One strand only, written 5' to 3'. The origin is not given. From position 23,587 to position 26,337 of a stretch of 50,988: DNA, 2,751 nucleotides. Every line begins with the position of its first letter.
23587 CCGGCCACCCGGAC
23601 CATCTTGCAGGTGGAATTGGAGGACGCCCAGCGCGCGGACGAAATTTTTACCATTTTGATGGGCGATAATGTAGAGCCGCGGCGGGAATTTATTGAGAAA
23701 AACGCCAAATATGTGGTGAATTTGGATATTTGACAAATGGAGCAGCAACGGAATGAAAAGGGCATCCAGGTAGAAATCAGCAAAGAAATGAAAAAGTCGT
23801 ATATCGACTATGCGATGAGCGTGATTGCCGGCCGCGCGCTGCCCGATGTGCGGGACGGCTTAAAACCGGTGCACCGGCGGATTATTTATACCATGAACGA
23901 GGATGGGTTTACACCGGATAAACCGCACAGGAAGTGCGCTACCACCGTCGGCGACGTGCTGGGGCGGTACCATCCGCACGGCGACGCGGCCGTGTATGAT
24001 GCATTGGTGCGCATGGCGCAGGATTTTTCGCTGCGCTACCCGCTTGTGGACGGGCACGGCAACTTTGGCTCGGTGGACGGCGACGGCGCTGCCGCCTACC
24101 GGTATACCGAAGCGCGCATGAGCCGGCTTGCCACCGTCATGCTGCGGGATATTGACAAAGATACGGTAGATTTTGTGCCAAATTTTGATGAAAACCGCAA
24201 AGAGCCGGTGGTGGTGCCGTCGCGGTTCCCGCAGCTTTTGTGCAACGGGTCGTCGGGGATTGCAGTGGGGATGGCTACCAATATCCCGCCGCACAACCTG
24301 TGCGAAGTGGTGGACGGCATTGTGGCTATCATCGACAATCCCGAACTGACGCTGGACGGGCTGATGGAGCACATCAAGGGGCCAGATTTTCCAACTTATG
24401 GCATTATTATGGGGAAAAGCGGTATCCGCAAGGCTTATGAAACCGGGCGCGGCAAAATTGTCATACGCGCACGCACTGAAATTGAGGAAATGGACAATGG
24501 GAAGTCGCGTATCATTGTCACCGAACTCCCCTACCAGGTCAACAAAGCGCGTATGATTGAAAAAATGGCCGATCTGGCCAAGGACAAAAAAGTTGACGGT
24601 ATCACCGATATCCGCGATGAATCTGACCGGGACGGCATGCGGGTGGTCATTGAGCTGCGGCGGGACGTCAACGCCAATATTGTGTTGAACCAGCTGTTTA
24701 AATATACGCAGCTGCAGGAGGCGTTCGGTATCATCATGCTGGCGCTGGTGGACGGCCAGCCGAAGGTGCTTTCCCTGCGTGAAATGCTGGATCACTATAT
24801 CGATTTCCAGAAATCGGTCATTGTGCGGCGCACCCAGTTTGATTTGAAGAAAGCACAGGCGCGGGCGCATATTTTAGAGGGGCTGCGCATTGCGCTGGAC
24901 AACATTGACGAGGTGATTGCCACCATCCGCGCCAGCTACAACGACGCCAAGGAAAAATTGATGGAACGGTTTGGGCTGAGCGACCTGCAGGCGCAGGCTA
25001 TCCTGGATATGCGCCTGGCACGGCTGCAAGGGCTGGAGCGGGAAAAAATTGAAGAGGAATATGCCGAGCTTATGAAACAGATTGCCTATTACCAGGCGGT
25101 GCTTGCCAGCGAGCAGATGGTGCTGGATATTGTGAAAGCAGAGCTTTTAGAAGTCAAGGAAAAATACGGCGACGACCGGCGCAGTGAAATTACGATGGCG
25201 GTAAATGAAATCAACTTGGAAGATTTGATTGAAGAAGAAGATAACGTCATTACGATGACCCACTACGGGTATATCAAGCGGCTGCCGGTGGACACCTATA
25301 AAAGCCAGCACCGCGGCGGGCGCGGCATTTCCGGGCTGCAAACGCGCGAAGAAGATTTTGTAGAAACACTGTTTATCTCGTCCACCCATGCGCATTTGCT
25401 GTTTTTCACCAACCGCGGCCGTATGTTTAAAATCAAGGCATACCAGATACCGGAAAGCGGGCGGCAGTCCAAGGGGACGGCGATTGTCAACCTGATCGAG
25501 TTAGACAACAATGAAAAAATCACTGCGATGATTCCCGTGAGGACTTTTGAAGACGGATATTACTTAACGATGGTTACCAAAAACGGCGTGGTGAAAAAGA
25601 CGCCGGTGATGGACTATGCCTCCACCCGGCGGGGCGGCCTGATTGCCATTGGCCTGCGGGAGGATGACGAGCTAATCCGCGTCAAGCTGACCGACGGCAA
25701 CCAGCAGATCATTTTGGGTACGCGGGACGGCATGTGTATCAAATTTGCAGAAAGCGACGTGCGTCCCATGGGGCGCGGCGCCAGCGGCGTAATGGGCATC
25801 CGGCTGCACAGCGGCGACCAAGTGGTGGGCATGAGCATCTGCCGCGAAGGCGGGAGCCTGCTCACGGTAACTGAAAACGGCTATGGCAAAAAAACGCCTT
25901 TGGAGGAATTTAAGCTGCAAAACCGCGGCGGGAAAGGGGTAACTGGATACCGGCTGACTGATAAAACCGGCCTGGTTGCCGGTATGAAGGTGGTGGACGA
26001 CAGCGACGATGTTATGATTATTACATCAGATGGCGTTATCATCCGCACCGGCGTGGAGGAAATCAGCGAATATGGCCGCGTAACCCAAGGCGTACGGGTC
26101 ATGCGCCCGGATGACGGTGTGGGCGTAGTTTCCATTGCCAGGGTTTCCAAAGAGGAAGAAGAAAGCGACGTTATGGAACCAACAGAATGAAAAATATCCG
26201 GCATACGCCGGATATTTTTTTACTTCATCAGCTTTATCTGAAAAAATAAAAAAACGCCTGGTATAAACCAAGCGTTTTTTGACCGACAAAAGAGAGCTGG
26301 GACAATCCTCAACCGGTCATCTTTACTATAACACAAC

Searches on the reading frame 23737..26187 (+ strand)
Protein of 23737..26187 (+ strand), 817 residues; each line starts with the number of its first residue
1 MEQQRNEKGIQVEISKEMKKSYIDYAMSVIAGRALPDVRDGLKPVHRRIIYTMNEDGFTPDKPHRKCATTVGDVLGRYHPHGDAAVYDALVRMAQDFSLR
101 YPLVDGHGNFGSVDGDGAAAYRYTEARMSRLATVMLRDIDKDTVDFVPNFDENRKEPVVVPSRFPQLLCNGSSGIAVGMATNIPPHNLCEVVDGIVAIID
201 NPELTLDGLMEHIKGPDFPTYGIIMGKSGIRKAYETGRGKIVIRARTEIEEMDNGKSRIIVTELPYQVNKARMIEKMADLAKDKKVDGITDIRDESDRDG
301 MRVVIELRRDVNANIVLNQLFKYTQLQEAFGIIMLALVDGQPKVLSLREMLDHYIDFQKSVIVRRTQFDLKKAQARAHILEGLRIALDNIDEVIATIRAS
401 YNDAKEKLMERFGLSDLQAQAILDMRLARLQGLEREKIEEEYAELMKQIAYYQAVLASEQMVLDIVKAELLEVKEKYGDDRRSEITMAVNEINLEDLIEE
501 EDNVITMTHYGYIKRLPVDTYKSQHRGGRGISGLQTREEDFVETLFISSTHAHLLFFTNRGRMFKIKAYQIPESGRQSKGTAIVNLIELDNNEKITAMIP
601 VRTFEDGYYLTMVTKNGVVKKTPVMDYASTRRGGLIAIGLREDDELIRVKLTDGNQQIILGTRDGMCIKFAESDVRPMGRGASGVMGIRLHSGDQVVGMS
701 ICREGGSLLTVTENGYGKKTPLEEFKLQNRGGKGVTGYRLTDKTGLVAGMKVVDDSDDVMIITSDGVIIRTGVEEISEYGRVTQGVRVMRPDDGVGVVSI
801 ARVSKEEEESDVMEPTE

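Call 47: find_encoding_contigs(protein=window:23737-26187:+, flank=10000, max_places=6)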
Protein window:23737-26187:+ (817 aa): no gene with exactly this product is on record in the collection.
